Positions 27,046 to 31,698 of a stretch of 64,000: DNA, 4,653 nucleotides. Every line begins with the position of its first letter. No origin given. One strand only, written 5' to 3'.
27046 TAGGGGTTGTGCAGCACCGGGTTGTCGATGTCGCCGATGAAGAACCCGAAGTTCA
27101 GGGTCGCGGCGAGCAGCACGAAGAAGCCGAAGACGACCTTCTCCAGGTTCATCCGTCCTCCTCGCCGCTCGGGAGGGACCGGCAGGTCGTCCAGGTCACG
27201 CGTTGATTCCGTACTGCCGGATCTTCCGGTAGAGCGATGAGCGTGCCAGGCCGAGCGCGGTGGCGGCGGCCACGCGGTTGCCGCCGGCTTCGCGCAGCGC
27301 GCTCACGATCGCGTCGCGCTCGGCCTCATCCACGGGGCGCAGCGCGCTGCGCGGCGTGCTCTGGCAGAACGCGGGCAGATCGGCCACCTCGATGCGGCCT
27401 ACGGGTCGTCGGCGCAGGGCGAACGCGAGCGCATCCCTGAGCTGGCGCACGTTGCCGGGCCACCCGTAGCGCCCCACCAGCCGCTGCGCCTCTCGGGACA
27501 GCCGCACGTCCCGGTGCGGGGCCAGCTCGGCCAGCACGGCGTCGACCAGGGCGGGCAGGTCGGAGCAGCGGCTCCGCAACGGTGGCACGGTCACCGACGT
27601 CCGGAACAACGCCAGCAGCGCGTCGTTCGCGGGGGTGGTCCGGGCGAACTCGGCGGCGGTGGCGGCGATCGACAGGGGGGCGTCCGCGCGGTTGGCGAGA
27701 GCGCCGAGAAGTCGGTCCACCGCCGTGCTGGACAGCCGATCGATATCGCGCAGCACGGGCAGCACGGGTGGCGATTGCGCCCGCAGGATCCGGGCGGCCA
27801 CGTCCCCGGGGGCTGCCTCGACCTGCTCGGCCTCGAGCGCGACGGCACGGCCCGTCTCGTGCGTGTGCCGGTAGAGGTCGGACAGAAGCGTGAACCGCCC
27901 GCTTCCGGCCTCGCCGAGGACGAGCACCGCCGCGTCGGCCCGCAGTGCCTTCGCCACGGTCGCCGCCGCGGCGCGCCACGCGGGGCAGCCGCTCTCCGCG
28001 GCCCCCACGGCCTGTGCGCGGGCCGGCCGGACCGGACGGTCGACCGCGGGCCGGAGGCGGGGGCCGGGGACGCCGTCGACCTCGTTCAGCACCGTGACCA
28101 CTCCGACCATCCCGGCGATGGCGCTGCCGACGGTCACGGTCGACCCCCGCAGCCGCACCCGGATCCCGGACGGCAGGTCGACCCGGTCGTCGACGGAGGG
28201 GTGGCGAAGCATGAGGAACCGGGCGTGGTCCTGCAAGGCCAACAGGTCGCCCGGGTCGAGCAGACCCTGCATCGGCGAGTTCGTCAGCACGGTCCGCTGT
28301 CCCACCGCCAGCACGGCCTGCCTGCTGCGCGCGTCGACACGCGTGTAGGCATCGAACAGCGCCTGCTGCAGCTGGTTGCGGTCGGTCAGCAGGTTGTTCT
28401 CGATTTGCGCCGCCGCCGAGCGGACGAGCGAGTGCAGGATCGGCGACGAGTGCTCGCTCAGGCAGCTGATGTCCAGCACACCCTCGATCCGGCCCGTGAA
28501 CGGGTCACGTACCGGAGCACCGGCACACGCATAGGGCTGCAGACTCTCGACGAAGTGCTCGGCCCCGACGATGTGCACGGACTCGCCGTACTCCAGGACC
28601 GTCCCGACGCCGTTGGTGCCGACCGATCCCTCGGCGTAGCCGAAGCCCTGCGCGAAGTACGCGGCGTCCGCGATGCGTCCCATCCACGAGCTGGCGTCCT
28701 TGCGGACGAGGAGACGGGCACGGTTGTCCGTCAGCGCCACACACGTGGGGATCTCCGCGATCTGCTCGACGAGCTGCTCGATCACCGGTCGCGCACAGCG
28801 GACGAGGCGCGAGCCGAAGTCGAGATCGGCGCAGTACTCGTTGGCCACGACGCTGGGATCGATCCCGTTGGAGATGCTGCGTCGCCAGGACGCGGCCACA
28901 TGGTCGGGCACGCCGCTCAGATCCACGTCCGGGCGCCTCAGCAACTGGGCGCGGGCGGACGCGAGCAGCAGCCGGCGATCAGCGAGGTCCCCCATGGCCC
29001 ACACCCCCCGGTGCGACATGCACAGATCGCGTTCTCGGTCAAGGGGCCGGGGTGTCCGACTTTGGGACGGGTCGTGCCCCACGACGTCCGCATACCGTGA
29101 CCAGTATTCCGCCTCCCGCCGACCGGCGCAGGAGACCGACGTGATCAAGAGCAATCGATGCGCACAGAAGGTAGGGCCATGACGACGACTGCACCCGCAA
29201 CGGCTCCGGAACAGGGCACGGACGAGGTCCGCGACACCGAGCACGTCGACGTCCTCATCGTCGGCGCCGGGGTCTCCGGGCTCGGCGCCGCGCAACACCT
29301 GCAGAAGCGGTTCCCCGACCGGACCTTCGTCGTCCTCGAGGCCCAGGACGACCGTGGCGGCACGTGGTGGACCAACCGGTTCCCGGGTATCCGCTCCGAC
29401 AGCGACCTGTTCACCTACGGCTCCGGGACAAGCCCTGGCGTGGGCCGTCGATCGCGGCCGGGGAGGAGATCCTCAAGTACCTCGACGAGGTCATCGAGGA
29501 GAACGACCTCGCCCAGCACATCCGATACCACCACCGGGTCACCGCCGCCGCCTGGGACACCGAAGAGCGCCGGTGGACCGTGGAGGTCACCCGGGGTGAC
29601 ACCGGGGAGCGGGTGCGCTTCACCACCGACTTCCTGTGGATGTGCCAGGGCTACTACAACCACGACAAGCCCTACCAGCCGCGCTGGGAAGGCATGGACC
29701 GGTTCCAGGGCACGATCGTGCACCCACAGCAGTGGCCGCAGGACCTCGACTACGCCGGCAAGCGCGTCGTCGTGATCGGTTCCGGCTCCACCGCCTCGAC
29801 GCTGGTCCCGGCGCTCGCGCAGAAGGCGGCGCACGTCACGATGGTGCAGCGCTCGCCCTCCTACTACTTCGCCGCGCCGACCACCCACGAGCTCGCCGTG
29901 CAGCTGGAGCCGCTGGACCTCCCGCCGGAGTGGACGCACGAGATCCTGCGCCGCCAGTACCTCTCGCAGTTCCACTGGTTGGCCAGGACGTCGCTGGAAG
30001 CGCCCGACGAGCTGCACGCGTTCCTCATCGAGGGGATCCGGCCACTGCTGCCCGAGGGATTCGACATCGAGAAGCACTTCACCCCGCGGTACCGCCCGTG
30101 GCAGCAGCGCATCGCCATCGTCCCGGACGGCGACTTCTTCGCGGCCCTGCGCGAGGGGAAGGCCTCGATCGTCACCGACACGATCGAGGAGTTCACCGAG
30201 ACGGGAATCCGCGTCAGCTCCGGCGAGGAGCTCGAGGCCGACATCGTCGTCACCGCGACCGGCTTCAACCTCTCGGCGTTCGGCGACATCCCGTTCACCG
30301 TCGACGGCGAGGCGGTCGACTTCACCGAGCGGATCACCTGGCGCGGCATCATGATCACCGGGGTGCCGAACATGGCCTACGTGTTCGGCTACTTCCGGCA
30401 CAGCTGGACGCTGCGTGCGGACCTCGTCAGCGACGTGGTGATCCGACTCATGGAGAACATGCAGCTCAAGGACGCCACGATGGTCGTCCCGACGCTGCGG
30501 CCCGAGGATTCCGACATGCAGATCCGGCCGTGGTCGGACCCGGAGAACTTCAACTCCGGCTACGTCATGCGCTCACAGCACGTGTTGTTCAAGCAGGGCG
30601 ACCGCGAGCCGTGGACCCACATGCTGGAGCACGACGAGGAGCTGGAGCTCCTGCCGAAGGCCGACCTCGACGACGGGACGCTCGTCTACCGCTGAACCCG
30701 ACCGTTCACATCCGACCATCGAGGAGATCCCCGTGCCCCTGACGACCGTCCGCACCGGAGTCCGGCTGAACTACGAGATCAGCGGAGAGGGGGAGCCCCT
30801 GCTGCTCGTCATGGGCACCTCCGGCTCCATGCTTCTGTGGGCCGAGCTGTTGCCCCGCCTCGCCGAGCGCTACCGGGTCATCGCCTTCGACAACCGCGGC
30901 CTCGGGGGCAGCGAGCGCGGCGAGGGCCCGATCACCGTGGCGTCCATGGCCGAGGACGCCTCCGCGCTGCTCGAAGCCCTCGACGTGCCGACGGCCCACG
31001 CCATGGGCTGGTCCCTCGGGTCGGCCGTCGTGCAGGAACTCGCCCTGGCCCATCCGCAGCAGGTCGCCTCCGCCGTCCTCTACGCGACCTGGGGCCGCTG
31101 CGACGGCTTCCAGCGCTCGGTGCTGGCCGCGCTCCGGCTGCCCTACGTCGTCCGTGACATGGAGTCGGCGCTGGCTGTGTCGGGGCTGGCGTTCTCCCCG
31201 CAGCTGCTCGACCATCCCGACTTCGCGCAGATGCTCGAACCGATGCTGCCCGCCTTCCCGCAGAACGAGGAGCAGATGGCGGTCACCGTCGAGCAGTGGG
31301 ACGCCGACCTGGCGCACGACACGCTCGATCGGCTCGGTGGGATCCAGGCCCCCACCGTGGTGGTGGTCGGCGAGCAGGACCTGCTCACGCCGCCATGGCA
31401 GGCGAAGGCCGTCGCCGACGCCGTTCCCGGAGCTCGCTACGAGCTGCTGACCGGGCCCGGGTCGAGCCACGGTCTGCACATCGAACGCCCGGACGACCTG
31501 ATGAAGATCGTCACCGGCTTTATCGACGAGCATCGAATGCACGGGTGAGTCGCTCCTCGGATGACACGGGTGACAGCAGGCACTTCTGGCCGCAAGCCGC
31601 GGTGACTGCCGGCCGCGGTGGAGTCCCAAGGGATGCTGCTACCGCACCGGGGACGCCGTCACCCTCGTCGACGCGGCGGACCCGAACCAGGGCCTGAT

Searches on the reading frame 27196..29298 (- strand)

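Call 13: search_protein_families(library=pfam, proteins=[window:27196-29298:-], max_evalue=0.00001)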
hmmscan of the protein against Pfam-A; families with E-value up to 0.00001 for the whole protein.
window:27196-29298:- (700 aa): 4 families
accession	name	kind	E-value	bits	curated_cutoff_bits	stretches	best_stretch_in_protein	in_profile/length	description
PF25601.1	AAA_lid_14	-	9e-12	45.1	27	1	575-651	1-80/87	AAA+ ATPase lid domain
PF02954.25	HTH_8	-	8.4e-11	41.9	22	1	657-696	3-42/42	Bacterial regulatory protein, Fis family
PF01590.32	GAF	-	2.1e-08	35.2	22.4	1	207-301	31-131/133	GAF domain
PF18024.7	HTH_50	-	9.6e-06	25.6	27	0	656-699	8-50/50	Helix-turn-helix domain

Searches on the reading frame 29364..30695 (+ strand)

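Call 13: search_protein_families(library=pfam, proteins=[window:29364-30695:+], max_evalue=0.00001)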
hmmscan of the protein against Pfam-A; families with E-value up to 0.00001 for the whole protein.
window:29364-30695:+ (443 aa): 4 families
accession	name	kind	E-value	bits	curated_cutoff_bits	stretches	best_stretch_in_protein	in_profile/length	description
PF00743.25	FMO-like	-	1.1e-13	51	22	1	32-167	82-218/532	Flavin-binding monooxygenase-like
PF13738.12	Pyr_redox_3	-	2.8e-08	33.8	30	1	32-166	79-198/305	Pyridine nucleotide-disulphide oxidoreductase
PF13434.12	Lys_Orn_oxgnase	-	8.1e-08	32.2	21.3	1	47-168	106-226/339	L-lysine 6-monooxygenase/L-ornithine 5-monooxygenase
PF07992.20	Pyr_redox_2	-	2.1e-06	27.8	26.1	0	38-168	57-178/291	Pyridine nucleotide-disulphide oxidoreductase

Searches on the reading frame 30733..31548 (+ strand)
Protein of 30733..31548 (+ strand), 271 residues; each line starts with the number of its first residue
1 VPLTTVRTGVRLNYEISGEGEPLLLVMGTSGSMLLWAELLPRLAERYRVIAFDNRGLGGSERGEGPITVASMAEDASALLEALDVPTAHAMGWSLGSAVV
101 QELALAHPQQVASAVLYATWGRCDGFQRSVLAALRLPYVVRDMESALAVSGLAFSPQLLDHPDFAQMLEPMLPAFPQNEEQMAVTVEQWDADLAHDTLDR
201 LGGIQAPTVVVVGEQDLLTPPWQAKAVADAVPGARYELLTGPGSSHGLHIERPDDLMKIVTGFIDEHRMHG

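Call 13: search_protein_families(library=pfam, proteins=[window:30733-31548:+], max_evalue=0.00001)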
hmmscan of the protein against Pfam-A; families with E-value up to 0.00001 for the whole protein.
window:30733-31548:+ (271 aa): 3 families
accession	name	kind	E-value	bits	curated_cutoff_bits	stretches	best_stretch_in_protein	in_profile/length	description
PF00561.26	Abhydrolase_1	-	2.3e-27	96.7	25.8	1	22-252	2-244/245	alpha/beta hydrolase fold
PF12697.13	Abhydrolase_6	-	2.1e-18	68.2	26.3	1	28-256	6-214/217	Alpha/beta hydrolase family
PF12146.15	Hydrolase_4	-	7.1e-15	55.4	27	1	26-252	10-238/239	Serine aminopeptidase, S33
